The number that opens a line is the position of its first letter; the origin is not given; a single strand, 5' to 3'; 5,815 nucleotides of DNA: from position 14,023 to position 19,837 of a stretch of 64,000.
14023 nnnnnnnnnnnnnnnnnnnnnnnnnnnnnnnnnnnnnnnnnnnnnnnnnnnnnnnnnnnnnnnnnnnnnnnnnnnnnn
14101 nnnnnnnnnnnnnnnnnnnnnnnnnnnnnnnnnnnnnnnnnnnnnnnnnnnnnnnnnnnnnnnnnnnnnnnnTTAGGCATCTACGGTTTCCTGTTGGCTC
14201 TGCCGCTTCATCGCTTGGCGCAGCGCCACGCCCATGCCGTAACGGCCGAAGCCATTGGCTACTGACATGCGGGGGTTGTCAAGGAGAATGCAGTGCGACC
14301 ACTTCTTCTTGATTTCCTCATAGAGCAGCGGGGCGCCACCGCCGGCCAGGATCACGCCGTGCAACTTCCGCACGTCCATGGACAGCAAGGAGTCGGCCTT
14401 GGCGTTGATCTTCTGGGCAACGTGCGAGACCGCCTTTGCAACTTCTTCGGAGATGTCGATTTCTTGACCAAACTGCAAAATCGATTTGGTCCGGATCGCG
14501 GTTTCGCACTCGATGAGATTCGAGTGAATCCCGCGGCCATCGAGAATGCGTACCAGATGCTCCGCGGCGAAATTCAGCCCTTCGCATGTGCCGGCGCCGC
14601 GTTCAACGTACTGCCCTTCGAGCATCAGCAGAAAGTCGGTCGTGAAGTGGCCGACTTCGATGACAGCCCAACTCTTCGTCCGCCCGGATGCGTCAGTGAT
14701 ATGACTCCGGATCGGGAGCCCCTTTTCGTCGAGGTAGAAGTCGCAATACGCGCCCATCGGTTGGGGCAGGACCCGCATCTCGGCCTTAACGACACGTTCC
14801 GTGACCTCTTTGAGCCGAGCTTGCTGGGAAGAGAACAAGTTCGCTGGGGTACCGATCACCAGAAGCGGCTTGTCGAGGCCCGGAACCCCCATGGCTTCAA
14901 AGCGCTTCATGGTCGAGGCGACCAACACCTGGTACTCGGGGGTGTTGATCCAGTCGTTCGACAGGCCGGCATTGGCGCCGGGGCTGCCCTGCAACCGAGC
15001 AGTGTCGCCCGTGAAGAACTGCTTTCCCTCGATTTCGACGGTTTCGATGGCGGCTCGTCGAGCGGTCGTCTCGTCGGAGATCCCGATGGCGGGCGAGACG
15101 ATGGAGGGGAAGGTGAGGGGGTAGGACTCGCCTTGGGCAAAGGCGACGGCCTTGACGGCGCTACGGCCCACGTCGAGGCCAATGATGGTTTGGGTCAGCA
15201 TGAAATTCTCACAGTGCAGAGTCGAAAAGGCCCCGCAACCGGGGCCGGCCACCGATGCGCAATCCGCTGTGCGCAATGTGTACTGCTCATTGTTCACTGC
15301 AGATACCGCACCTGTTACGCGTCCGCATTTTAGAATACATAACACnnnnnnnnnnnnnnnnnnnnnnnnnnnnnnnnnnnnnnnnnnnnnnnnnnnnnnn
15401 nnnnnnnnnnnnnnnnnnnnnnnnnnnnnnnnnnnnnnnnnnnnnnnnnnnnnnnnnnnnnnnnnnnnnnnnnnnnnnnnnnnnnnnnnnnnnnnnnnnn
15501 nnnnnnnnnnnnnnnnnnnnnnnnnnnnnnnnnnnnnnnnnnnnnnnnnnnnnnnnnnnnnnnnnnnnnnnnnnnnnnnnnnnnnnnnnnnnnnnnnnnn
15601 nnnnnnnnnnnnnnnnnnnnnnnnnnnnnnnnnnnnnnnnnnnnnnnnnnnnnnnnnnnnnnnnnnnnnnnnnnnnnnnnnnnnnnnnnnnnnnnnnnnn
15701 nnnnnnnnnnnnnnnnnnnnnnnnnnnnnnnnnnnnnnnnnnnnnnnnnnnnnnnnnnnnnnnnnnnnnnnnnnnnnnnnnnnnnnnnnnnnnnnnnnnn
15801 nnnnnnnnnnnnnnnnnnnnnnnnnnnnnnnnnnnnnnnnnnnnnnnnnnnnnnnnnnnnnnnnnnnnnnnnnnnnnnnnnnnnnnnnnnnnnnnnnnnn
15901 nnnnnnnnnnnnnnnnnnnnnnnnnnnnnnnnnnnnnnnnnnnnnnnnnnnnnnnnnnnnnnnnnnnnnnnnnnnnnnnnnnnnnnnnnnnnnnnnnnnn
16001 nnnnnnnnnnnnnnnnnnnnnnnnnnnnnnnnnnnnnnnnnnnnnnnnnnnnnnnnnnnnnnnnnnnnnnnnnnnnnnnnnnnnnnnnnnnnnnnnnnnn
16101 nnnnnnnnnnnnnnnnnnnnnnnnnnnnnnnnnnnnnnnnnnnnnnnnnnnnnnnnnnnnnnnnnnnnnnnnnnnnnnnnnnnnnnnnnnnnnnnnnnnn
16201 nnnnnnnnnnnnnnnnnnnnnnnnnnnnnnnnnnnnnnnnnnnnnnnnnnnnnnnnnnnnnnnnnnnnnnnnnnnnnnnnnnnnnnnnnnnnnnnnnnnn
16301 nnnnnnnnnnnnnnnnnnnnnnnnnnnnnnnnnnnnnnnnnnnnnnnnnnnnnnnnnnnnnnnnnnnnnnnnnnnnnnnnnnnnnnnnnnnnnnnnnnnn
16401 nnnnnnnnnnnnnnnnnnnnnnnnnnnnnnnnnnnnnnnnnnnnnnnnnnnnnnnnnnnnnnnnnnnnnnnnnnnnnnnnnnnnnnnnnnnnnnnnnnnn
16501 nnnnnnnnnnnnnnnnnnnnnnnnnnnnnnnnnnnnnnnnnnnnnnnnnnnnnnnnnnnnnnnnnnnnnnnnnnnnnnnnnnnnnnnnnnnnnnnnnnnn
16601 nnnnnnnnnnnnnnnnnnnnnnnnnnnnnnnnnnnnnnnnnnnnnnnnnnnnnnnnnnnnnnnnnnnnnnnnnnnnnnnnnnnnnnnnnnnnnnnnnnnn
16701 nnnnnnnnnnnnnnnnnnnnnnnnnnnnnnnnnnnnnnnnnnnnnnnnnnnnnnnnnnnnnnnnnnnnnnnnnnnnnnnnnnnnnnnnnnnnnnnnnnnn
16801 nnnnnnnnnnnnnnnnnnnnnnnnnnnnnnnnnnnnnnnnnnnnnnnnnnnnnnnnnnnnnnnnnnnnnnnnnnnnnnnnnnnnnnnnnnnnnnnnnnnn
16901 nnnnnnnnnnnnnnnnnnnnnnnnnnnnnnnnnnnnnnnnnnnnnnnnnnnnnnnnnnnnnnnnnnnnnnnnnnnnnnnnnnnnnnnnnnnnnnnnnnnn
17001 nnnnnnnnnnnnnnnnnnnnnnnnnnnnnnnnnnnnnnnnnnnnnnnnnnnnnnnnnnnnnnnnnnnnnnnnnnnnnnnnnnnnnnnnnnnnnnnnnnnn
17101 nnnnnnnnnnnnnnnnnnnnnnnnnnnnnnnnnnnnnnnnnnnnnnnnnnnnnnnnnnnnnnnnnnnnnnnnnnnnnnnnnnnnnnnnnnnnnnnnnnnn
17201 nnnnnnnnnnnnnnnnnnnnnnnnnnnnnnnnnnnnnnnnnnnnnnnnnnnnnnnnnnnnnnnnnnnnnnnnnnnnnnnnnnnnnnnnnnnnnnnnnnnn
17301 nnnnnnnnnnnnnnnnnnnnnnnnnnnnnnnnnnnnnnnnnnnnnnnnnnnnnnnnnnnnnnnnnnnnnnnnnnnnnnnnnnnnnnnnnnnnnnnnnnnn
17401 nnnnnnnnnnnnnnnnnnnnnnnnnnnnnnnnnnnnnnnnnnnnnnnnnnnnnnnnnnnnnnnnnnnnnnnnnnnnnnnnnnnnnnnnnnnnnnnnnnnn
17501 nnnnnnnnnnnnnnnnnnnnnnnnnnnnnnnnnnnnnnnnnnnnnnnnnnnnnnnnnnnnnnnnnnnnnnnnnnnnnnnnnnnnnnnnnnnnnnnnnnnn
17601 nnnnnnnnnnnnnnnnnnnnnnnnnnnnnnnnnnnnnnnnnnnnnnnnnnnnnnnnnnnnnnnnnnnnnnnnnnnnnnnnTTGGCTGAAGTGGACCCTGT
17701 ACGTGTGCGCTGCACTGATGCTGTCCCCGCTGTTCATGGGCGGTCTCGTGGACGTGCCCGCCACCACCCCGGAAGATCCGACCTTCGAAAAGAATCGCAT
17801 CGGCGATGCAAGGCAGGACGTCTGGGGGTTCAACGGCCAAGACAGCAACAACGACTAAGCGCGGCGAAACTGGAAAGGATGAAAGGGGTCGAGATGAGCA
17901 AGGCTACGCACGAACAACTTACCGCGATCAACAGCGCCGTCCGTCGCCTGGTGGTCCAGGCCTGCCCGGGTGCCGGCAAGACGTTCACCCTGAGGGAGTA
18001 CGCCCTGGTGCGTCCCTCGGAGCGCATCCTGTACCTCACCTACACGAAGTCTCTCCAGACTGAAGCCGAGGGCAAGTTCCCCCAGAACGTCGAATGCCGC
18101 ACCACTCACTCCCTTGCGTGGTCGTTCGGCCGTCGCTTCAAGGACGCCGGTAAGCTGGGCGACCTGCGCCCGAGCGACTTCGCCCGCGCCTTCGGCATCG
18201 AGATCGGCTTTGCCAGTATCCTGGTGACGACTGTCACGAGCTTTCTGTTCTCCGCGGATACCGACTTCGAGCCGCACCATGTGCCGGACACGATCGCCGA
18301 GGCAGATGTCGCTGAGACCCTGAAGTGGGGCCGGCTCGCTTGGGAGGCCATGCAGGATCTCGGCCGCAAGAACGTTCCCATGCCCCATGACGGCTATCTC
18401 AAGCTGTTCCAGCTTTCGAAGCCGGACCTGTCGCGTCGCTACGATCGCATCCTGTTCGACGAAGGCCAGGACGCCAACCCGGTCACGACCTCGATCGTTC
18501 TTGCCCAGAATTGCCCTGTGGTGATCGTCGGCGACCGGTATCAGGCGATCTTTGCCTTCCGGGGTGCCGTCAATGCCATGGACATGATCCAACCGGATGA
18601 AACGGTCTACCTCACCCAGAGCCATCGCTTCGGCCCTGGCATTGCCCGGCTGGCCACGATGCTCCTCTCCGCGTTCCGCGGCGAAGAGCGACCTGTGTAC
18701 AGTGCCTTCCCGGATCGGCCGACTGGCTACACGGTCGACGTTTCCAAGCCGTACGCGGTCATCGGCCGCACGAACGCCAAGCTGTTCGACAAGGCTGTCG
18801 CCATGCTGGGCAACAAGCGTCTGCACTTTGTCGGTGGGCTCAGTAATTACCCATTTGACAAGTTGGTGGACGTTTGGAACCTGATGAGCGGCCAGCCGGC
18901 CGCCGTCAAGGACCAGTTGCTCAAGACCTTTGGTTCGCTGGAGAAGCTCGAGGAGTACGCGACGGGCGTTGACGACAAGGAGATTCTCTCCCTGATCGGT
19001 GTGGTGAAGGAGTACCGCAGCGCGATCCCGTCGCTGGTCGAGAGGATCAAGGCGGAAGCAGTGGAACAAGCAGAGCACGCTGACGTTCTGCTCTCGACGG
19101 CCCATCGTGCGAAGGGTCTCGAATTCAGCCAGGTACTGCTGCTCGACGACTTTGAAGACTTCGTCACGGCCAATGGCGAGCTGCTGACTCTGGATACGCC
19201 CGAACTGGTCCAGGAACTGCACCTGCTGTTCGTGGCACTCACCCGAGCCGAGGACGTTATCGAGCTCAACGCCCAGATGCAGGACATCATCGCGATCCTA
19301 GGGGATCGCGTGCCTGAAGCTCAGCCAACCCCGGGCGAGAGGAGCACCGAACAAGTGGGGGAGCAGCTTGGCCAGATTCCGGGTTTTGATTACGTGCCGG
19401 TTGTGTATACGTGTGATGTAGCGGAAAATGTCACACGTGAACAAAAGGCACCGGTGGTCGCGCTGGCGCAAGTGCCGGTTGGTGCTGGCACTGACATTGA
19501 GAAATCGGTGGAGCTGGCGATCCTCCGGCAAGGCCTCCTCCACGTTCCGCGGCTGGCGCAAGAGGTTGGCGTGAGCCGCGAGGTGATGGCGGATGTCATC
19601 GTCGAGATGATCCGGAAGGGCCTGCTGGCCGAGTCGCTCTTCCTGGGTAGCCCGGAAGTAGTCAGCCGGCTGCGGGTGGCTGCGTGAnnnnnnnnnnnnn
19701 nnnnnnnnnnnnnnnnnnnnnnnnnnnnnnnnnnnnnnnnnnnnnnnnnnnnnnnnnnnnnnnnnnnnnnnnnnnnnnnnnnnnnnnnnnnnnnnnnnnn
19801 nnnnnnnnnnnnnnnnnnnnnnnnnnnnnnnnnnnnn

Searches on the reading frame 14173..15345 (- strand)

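Call 11: search_protein_families(library=pfam, proteins=[window:14173-15345:-], max_evalue=0.01)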
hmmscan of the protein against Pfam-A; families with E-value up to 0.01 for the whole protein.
window:14173-15345:- (390 aa): 3 families
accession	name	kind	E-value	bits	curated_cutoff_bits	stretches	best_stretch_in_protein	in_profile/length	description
PF17989.7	ALP_N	-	1.7e-12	48.2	26.3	1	56-183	1-119/148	Actin like proteins N terminal domain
PF21522.3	MreB-like_C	-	4e-11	44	27.8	1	228-346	1-122/123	Archaeal actin homologue MreB-like, C-terminal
PF22128.2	Alp7A_like_C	-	0.0088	16.3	22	0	293-349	81-137/156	Alp7A C-terminal domain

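Call 12: search_protein_families(library=phrogs, proteins=[window:14173-15345:-], max_evalue=0.01)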
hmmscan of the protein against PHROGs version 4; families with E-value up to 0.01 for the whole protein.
window:14173-15345:- (390 aa): 1 family
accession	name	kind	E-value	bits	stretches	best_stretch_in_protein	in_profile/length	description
phrog_691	-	DNA, RNA and nucleotide metabolism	2e-28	100.5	1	54-371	5-323/329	partition protein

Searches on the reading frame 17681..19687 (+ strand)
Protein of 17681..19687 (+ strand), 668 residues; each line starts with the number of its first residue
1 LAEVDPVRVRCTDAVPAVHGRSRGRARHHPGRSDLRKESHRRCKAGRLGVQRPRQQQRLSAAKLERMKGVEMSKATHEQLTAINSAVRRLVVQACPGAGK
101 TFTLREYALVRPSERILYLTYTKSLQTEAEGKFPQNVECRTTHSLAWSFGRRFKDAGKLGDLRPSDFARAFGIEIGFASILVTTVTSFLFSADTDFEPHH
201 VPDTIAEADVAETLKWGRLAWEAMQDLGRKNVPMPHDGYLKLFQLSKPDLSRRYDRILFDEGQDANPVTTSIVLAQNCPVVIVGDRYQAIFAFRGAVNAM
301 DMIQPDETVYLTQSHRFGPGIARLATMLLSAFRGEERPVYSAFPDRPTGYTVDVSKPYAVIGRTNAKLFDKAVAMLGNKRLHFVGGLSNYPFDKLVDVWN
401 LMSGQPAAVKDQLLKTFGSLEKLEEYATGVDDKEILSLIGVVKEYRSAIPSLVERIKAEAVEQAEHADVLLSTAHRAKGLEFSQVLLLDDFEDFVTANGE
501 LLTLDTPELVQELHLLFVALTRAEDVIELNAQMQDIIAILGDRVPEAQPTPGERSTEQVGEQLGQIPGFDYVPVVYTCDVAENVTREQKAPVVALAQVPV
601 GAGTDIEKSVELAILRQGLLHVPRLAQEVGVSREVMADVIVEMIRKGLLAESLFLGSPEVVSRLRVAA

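Call 11: search_protein_families(library=pfam, proteins=[window:17681-19687:+], max_evalue=0.01)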
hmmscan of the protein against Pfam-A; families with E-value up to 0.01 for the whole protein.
window:17681-19687:+ (668 aa): 7 families
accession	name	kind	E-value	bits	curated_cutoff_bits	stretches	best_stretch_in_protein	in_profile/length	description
PF00580.27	UvrD-helicase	-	6.8e-13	49.4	23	2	247-298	206-260/271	UvrD/REP helicase N-terminal domain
PF01443.25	Viral_helicase1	-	8.8e-08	32.7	21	0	90-144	1-49/228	Viral superfamily 1 RNA helicase core domain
PF13361.12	UvrD_C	-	5e-07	29.9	25.6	1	449-525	264-341/350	UvrD-like helicase C-terminal domain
PF13245.12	AAA_19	-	1.5e-05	25.7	25.1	1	81-293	3-133/134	AAA domain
PF13538.12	UvrD_C_2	-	4.8e-05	23.6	27.4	1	469-524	2-46/52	UvrD-like helicase C-terminal domain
PF13604.12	AAA_30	-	0.0007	19.8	27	0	78-146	5-77/191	AAA domain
PF13401.12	AAA_22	-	0.0081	16.9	27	0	90-113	8-31/130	AAA domain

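Call 12: search_protein_families(library=phrogs, proteins=[window:17681-19687:+], max_evalue=0.01)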
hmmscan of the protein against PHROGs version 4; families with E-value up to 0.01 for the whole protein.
window:17681-19687:+ (668 aa): 3 families
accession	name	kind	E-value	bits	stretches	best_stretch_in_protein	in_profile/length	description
phrog_1967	-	DNA, RNA and nucleotide metabolism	2.2e-74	252.4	1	62-548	140-681/776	DNA helicase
phrog_170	-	other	0.00075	20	1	42-109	54-112/323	PhoH-like phosphate starvation-inducible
phrog_325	-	DNA, RNA and nucleotide metabolism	0.0018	17.6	0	259-328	592-656/986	Dda-like helicase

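Call 26: search_protein_families(library=padloc, proteins=[window:17681-19687:+], max_evalue=0.1)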
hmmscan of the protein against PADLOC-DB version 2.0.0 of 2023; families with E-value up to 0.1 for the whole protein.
window:17681-19687:+ (668 aa): 42 families (the best 25 are shown)
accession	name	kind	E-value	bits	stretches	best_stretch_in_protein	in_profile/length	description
PDLC00123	GajB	-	1.5e-21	74.7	3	457-529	430-505/540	UrvD helicase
PDLC00112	GajB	-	7.3e-17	59.2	3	250-366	208-322/581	UrvD helicase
PDLC00136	GajB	-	6.6e-15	53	2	248-330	201-290/570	UrvD helicase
PDLC00138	GajB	-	1.8e-14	51.4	3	73-104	3-34/581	UrvD helicase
PDLC00117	GajB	-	2e-14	51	3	462-531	508-574/604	UrvD helicase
PDLC03802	RTasHel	-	2.3e-13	47.9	3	250-298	189-240/675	DRT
PDLC00107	GajB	-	3.5e-13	47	3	253-317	215-286/587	UrvD helicase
PDLC00119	GajB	-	2.2e-12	44.7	2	250-297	215-265/565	UrvD helicase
PDLC00132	GajB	-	4.4e-12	43.4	2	462-527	534-596/625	UrvD helicase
PDLC00122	GajB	-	1.3e-11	42.1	2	250-299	159-212/502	UrvD helicase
PDLC00104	GajB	-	2.7e-11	40.9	2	444-530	477-562/574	UrvD helicase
PDLC00106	GajB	-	2.8e-11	40.7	2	250-297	202-252/577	UrvD helicase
PDLC00127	GajB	-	6.6e-11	39.4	2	73-123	7-62/594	UrvD helicase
PDLC00130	GajB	-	7.3e-11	39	2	250-331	202-292/589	UrvD helicase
PDLC00114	GajB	-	7.1e-09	32.8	1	464-529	543-609/635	UrvD helicase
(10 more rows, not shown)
